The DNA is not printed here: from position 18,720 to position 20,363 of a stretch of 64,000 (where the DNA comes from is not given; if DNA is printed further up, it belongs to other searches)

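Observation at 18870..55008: Seven stand-alone paralogous Rieske oxygenase alpha-subunit genes, all on one strand, with no partner subunits or electron-transfer genes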

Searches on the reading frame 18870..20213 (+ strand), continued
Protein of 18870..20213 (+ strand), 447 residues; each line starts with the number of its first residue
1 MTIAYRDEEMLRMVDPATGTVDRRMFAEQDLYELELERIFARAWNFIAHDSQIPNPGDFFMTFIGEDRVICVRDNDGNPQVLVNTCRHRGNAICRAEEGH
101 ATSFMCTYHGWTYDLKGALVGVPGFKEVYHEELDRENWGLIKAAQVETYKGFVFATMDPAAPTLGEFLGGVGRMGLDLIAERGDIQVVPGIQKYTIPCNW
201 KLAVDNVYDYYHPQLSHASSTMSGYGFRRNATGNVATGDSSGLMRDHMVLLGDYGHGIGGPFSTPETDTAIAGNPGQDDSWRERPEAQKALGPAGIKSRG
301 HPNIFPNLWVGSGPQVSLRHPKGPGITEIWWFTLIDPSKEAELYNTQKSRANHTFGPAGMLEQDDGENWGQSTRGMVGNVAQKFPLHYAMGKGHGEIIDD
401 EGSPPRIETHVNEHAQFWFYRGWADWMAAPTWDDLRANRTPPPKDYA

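Call 61: find_homologous_proteins(query=window:18870-20210:+, max_evalue=1e-100)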
Query window:18870-20210:+ (447 aa): 1454 proteins with E <= 1e-100 among 8000 candidates; the best 120 are listed.
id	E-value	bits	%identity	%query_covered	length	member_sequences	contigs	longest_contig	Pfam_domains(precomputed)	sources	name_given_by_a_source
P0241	0.0e+0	1034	95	100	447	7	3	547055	PF00355.33,PF00848.26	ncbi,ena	-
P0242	2.5e-262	889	82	100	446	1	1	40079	PF00355.33,PF00848.26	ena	-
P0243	2.0e-246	837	76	100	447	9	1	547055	PF00355.33,PF00848.26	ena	-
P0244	7.0e-223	759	71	98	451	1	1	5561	PF00355.33,PF00848.26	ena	-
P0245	1.3e-216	738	68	100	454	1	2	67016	PF00355.33,PF00848.26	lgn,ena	-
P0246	5.4e-216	736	70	100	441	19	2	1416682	PF00355.33,PF00848.26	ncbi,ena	-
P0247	1.9e-215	734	70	100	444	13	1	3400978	PF00355.33,PF00848.26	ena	-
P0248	4.1e-213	727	68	100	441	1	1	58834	PF00355.33,PF00848.26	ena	-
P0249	7.7e-213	726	68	98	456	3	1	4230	PF00355.33,PF00848.26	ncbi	-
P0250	2.7e-212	724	69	100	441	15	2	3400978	PF00355.33,PF00848.26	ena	-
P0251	3.2e-212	724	66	99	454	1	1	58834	PF00355.33,PF00848.26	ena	-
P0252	4.8e-212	723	68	100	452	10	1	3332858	PF00355.33,PF00848.26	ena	-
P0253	5.0e-212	723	68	100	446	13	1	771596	PF00355.33,PF00848.26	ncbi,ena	-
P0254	8.0e-212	722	68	100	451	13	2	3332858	PF00355.33,PF00848.26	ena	-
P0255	3.8e-210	717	67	99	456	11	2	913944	PF00355.33,PF00848.26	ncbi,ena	-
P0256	5.7e-209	713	68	99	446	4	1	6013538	PF00355.33,PF00848.26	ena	-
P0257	6.8e-209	713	66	100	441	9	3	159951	PF00355.33,PF00848.26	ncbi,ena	-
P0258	1.2e-208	712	67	100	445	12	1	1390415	PF00355.33,PF00848.26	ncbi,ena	-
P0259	3.2e-208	711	67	97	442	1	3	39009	PF00355.33,PF00848.26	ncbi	ncbi:MAG: SRPBCC family protein [Dehalococcoidia bacterium]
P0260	3.2e-208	711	65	100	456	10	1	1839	PF00355.33,PF00848.26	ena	-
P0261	3.7e-208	710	67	99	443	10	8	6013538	PF00355.33,PF00848.26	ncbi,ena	-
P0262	8.4e-207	706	64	100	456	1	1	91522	PF00355.33,PF00848.26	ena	-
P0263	8.4e-207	706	66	97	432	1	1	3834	PF00355.33,PF00848.26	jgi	-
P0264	1.1e-206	706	68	99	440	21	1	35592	PF00355.33,PF00848.26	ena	-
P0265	2.3e-206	705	67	96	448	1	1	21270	PF00355.33,PF00848.26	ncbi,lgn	-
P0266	4.9e-206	703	67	100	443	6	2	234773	PF00355.33,PF00848.26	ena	-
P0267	1.7e-205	702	65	98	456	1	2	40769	PF00355.33,PF00848.26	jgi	jgi:3-phenylpropionate/trans-cinnamate dioxygenase alpha subunit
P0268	4.9e-205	700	65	99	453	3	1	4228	PF00355.33,PF00848.26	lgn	-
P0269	1.4e-204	699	65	99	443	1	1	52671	PF00355.33,PF00848.26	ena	-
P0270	2.0e-204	698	67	100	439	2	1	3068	PF00355.33,PF00848.26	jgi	-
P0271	5.1e-204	697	67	100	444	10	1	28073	PF00355.33,PF00848.26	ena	-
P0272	5.5e-204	697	65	100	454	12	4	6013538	PF00355.33,PF00848.26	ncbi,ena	-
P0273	6.0e-204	697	65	100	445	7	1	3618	PF00355.33,PF00848.26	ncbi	-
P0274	7.4e-204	696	65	100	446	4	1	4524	PF00355.33,PF00848.26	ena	-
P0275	4.9e-203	694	66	98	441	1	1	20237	PF00355.33,PF00848.26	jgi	jgi:phenylpropionate dioxygenase-like ring-hydroxylating dioxygenase large terminal subunit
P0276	5.4e-203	693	65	100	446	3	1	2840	PF00355.33,PF00848.26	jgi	jgi:phenylpropionate dioxygenase-like ring-hydroxylating dioxygenase large terminal subunit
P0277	2.0e-202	691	65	100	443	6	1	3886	PF00355.33,PF00848.26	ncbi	-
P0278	2.2e-202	691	64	100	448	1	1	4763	PF00355.33,PF00848.26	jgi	-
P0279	4.0e-202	690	65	99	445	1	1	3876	PF00355.33,PF00848.26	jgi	-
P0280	4.5e-202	690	66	99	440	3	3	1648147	PF00355.33,PF00848.26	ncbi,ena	-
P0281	5.5e-202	690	65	100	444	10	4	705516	PF00355.33,PF00848.26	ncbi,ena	-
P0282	5.1e-201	687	64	100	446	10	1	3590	PF00355.33,PF00848.26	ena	-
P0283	6.5e-201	687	65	98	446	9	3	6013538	PF00355.33,PF00848.26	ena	-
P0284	7.9e-201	686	63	100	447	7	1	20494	PF00355.33,PF00848.26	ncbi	ncbi:MAG: aromatic ring-hydroxylating dioxygenase subunit alpha [Dehalococcoidia bacterium]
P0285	8.6e-201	686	65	99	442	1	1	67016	PF00355.33,PF00848.26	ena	-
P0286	1.1e-200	686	65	100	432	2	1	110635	PF00355.33,PF00848.26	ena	-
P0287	2.9e-200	684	65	100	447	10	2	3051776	PF00355.33,PF00848.26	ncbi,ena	-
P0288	7.3e-200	683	66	100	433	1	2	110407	PF00355.33,PF00848.26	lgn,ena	-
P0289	9.0e-200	683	63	100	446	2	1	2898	PF00355.33,PF00848.26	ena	-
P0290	1.1e-199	682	66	98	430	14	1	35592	PF00355.33,PF00848.26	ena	-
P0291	4.3e-199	681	65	99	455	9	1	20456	PF00355.33,PF00848.26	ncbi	ncbi:MAG: SRPBCC family protein [Dehalococcoidia bacterium]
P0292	5.0e-199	680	63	98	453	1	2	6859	PF00355.33,PF00848.26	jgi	jgi:phenylpropionate dioxygenase-like ring-hydroxylating dioxygenase large terminal subunit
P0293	5.5e-199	680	65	99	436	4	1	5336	PF00355.33,PF00848.26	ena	-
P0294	5.7e-199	680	65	98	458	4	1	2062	PF00355.33,PF00848.26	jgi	jgi:phenylpropionate dioxygenase-like ring-hydroxylating dioxygenase large terminal subunit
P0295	1.0e-198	679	65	99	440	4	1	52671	PF00355.33,PF00848.26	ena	-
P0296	1.8e-198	678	64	100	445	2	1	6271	PF00355.33,PF00848.26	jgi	jgi:phenylpropionate dioxygenase-like ring-hydroxylating dioxygenase large terminal subunit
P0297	2.1e-198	678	65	97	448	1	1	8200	PF00355.33,PF00848.26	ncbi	-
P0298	2.5e-198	678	63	100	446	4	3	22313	PF00355.33,PF00848.26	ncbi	ncbi:MAG: SRPBCC family protein [Dehalococcoidia bacterium]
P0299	6.7e-198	677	64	100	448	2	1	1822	PF00355.33,PF00848.26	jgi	-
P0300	6.9e-198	677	65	99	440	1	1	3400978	PF00355.33,PF00848.26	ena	-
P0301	1.0e-197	676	65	99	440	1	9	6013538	PF00355.33,PF00848.26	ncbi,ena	-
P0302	1.2e-197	676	65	100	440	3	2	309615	PF00355.33,PF00848.26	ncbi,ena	-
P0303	1.4e-197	676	64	100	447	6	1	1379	PF00355.33,PF00848.26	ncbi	-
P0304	1.9e-197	675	65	98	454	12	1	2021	PF00355.33,PF00848.26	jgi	jgi:phenylpropionate dioxygenase-like ring-hydroxylating dioxygenase large terminal subunit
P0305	2.4e-197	675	64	100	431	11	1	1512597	PF00355.33,PF00848.26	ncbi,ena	-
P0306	2.4e-197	675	65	97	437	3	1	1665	PF00355.33,PF00848.26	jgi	jgi:phenylpropionate dioxygenase-like ring-hydroxylating dioxygenase large terminal subunit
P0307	3.0e-197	674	63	100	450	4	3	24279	PF00355.33,PF00848.26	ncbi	ncbi:MAG: SRPBCC family protein [Dehalococcoidia bacterium]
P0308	5.1e-197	674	65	99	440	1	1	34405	PF00355.33,PF00848.26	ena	-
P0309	5.5e-197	674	65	99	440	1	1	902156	PF00355.33,PF00848.26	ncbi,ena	-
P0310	9.7e-197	673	64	98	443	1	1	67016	PF00355.33,PF00848.26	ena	-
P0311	1.0e-196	673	64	100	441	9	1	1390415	PF00355.33,PF00848.26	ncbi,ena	-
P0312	1.2e-196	672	62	100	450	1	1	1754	PF00355.33,PF00848.26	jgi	jgi:phenylpropionate dioxygenase-like ring-hydroxylating dioxygenase large terminal subunit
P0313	1.5e-196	672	63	100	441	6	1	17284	PF00355.33,PF00848.26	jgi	jgi:phenylpropionate dioxygenase-like ring-hydroxylating dioxygenase large terminal subunit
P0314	2.5e-196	671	64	100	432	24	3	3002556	PF00355.33,PF00848.26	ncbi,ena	-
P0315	6.7e-196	670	67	96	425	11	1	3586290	PF00355.33,PF00848.26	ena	-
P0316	9.2e-196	670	64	96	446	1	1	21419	PF00355.33,PF00848.26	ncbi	-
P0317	1.2e-195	669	64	98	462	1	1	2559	PF00355.33,PF00848.26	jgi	jgi:phenylpropionate dioxygenase-like ring-hydroxylating dioxygenase large terminal subunit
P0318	1.6e-195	669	63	97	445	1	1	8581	PF00355.33,PF00848.26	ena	-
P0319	4.7e-195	667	62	100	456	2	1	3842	PF00355.33,PF00848.26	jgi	jgi:nitrite reductase/ring-hydroxylating ferredoxin subunit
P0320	6.0e-195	667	66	99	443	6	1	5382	PF00355.33,PF00848.26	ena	-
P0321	1.1e-194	666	63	100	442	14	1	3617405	PF00355.33,PF00848.26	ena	-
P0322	2.5e-194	665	62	100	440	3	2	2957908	PF00355.33,PF00848.26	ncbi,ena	-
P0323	4.8e-194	664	65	95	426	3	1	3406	PF00355.33,PF00848.26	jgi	jgi:3-phenylpropionate/trans-cinnamate dioxygenase alpha subunit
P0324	9.1e-194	663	63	99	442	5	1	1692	PF00355.33,PF00848.26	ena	-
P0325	9.9e-194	663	64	98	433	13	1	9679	PF00355.33,PF00848.26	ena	-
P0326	1.7e-193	662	64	100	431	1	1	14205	PF00355.33,PF00848.26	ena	-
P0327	2.3e-193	662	62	100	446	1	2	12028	PF00355.33,PF00848.26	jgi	jgi:phenylpropionate dioxygenase-like ring-hydroxylating dioxygenase large terminal subunit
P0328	5.4e-193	660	64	97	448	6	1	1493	PF00355.33,PF00848.26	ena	-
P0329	5.6e-193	660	63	98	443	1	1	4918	PF00355.33,PF00848.26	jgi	-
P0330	7.2e-193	660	64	98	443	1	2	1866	PF00355.33,PF00848.26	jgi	jgi:phenylpropionate dioxygenase-like ring-hydroxylating dioxygenase large terminal subunit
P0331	9.4e-193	660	63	98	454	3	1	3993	PF00355.33,PF00848.26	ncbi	-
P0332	1.1e-192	659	65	100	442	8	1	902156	PF00355.33,PF00848.26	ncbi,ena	-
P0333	1.1e-192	659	65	99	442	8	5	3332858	PF00355.33,PF00848.26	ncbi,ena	-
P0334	2.7e-192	658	64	98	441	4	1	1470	PF00355.33,PF00848.26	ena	-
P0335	3.6e-192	658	63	97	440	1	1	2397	PF00355.33,PF00848.26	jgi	jgi:phenylpropionate dioxygenase-like ring-hydroxylating dioxygenase large terminal subunit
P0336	5.6e-192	657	62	100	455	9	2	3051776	PF00355.33,PF00848.26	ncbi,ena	-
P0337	1.3e-191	656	63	100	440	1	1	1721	PF00355.33,PF00848.26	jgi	-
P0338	1.9e-191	655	64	96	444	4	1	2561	PF00355.33,PF00848.26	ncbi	-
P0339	2.4e-191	655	62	100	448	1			PF00355.33,PF00848.26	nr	nr:K408 [uncultured bacterium]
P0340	2.5e-191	655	64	98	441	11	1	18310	PF00355.33,PF00848.26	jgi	jgi:phenylpropionate dioxygenase-like ring-hydroxylating dioxygenase large terminal subunit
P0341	4.8e-191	654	64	98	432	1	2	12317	PF00355.33,PF00848.26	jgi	jgi:phenylpropionate dioxygenase-like ring-hydroxylating dioxygenase large terminal subunit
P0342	5.1e-191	654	62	100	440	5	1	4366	PF00355.33,PF00848.26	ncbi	-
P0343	5.6e-191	654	62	98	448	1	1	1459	PF00355.33,PF00848.26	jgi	jgi:phenylpropionate dioxygenase-like ring-hydroxylating dioxygenase large terminal subunit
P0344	6.9e-191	653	64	99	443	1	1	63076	PF00355.33,PF00848.26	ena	-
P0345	1.2e-190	653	62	99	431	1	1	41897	PF00355.33,PF00848.26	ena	-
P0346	1.8e-190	652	62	98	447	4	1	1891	PF00355.33,PF00848.26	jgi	jgi:phenylpropionate dioxygenase-like ring-hydroxylating dioxygenase large terminal subunit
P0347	2.9e-190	651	61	98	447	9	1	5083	PF00355.33,PF00848.26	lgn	-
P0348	3.1e-190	651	64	99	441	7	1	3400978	PF00355.33,PF00848.26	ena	-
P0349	3.3e-190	651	65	99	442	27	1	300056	PF00355.33,PF00848.26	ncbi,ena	-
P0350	3.3e-190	651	64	100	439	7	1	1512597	PF00355.33,PF00848.26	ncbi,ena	-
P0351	4.2e-190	651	63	98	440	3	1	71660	PF00355.33,PF00848.26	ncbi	ncbi:MAG: SRPBCC family protein [Dehalococcoidia bacterium]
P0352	5.1e-190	651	62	100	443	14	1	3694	PF00355.33,PF00848.26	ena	-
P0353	5.7e-190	650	66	94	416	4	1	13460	PF00355.33,PF00848.26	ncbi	ncbi:MAG: SRPBCC family protein, partial [Dehalococcoidia bacterium]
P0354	1.1e-189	649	63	99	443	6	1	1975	PF00355.33,PF00848.26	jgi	jgi:phenylpropionate dioxygenase-like ring-hydroxylating dioxygenase large terminal subunit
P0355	1.8e-189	649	61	100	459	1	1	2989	PF00355.33,PF00848.26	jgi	-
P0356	2.5e-189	648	65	99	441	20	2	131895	PF00355.33,PF00848.26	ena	-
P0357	1.2e-188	646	63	98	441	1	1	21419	PF00355.33,PF00848.26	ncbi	-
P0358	2.2e-188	645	62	98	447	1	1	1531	PF00355.33,PF00848.26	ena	-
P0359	2.8e-188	645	61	100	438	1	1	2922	PF00355.33,PF00848.26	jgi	jgi:phenylpropionate dioxygenase-like ring-hydroxylating dioxygenase large terminal subunit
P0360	2.9e-188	645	63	97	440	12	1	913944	PF00355.33,PF00848.26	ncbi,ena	-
